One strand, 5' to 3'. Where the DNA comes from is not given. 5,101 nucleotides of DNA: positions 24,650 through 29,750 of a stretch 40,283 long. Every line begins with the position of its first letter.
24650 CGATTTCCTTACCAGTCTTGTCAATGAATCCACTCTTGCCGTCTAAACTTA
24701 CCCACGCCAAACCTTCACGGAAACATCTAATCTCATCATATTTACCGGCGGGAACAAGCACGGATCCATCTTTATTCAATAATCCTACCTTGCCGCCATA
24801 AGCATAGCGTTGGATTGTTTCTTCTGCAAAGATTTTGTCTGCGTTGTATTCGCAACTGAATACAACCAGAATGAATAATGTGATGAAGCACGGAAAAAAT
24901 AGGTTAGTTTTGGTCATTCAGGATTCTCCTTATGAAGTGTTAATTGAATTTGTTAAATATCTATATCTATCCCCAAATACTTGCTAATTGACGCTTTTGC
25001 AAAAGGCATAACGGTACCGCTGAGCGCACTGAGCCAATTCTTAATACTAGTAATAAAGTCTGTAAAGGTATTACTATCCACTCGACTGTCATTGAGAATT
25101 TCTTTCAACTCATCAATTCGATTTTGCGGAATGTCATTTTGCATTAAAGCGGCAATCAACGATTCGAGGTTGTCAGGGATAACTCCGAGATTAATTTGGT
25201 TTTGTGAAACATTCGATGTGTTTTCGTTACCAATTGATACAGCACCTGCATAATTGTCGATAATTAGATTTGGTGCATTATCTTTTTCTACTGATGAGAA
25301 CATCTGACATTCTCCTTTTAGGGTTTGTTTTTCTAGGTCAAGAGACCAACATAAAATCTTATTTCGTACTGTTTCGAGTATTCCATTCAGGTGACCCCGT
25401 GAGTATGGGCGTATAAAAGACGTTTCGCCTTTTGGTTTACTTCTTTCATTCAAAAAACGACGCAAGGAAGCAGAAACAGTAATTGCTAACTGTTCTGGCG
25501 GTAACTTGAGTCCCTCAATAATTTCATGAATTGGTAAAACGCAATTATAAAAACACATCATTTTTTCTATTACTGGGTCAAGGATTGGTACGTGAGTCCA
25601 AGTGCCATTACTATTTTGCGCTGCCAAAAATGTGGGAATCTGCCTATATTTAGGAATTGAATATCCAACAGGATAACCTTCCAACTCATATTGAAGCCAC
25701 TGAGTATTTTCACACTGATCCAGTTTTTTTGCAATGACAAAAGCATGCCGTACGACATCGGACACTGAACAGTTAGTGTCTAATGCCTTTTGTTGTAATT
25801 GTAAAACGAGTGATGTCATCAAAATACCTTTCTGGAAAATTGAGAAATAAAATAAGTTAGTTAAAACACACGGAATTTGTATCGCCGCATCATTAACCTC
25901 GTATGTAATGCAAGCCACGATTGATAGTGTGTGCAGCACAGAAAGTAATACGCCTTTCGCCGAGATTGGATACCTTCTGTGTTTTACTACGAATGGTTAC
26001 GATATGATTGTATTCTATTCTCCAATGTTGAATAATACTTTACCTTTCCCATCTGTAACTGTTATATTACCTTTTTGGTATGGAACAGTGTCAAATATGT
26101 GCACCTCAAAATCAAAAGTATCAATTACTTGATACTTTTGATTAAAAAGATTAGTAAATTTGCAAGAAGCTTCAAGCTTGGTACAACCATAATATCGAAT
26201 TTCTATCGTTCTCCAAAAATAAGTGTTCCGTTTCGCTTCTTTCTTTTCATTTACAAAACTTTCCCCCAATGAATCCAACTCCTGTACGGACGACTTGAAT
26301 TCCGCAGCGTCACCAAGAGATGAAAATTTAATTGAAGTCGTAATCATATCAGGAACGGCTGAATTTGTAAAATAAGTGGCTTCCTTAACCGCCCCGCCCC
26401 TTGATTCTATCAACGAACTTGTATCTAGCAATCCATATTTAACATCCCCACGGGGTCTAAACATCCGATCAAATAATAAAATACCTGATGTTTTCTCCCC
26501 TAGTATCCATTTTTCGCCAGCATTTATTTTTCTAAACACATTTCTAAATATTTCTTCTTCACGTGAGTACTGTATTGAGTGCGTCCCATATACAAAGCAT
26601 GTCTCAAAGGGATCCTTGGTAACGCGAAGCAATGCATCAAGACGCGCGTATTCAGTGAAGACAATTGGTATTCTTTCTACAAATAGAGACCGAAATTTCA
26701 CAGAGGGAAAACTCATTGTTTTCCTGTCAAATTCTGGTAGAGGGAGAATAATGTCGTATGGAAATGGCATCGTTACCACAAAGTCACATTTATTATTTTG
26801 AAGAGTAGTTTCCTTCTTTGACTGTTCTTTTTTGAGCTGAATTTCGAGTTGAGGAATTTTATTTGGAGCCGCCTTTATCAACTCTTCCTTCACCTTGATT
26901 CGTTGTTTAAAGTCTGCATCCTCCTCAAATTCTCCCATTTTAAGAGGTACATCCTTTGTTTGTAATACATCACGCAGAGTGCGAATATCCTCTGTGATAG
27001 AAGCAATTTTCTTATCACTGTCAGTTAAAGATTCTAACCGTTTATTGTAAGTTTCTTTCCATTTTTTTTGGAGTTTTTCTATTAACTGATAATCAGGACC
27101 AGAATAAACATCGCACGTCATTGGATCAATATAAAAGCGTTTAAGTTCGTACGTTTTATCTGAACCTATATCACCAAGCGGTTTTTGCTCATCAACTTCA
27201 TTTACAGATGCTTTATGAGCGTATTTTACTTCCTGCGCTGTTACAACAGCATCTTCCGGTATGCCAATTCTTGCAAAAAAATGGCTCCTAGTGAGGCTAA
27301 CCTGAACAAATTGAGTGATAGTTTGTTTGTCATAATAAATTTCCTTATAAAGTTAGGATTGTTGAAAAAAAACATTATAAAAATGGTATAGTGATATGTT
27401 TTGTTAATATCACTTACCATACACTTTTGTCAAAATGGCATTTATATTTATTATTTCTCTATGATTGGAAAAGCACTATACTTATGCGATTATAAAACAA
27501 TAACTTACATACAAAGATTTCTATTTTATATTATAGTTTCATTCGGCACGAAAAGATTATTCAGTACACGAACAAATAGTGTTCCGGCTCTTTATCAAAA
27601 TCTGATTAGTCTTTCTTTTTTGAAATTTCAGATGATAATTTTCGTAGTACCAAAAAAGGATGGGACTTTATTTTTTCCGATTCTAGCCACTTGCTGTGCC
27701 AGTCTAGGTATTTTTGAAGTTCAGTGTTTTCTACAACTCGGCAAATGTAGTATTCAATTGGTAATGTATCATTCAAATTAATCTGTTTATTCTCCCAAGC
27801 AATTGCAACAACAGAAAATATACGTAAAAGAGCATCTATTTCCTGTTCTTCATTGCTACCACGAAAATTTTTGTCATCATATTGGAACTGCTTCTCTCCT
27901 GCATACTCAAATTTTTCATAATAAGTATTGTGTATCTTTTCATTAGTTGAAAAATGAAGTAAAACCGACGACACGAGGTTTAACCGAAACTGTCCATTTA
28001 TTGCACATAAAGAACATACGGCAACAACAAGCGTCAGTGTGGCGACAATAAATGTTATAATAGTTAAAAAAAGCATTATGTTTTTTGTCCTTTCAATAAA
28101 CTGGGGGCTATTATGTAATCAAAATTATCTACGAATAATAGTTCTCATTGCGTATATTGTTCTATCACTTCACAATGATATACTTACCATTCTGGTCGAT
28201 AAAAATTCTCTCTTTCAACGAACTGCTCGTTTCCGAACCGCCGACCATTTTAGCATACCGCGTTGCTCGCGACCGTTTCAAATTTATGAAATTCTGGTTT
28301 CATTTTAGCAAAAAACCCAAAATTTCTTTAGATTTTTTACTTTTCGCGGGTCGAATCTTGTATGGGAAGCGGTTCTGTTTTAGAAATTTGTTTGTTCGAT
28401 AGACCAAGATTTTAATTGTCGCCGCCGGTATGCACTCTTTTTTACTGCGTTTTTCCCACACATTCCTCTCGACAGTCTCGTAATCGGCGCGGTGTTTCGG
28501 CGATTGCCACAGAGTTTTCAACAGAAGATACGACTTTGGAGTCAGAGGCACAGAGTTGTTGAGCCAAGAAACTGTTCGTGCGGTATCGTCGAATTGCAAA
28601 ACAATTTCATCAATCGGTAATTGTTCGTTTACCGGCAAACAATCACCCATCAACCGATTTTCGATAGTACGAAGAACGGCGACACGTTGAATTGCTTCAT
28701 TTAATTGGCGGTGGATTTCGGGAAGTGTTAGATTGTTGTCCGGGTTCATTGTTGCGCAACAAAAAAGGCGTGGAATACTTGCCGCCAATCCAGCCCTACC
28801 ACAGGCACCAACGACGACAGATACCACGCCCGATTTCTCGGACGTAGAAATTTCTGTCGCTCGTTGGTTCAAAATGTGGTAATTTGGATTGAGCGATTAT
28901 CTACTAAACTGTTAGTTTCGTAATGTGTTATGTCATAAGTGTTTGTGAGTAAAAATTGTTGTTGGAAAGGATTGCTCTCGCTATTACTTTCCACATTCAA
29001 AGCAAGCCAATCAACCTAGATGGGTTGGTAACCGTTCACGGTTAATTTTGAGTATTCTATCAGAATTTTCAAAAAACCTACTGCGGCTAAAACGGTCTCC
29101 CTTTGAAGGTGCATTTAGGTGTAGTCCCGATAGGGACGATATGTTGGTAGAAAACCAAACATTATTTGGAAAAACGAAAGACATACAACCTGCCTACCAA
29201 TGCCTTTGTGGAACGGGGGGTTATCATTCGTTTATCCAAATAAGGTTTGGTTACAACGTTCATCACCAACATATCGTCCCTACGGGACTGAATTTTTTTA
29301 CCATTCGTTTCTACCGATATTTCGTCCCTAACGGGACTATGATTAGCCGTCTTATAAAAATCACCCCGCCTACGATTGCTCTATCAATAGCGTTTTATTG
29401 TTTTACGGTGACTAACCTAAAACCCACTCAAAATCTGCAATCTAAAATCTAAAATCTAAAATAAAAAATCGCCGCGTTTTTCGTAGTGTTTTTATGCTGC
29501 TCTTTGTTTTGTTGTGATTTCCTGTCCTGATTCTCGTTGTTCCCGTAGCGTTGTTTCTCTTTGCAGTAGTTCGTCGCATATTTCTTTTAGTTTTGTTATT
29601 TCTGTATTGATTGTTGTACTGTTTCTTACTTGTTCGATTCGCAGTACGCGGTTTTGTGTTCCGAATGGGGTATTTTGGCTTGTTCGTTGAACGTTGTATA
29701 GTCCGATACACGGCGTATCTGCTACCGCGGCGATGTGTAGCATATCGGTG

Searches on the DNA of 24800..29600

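Call 88: search_rna_families(source=window, start=24800, end=29600, threshold=evalue, max_evalue=1)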
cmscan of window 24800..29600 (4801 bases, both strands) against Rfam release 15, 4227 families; matches with E-value up to 1: 2.
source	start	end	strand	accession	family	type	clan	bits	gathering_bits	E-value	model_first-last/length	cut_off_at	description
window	26110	26146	-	RF04347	Plastid-ccsA-ndhD-2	Cis-reg;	-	23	51.5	0.39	1-53/53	no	Plastid-ccsA-ndhD-2 3UTR RNA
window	29152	29253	-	RF03896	MIR2275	Gene; miRNA;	-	22.8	60.5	0.82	1-95/95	no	MIR2275 microRNA precursor family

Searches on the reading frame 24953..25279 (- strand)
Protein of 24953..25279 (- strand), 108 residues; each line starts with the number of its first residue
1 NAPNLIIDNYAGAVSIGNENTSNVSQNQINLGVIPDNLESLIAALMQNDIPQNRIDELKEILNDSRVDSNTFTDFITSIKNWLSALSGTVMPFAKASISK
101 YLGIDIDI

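Call 81: search_protein_families(library=padloc, proteins=[window:24953-25279:-], max_evalue=1)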
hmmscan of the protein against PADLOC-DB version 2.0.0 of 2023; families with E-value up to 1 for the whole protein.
window:24953-25279:- (108 aa): 0 families
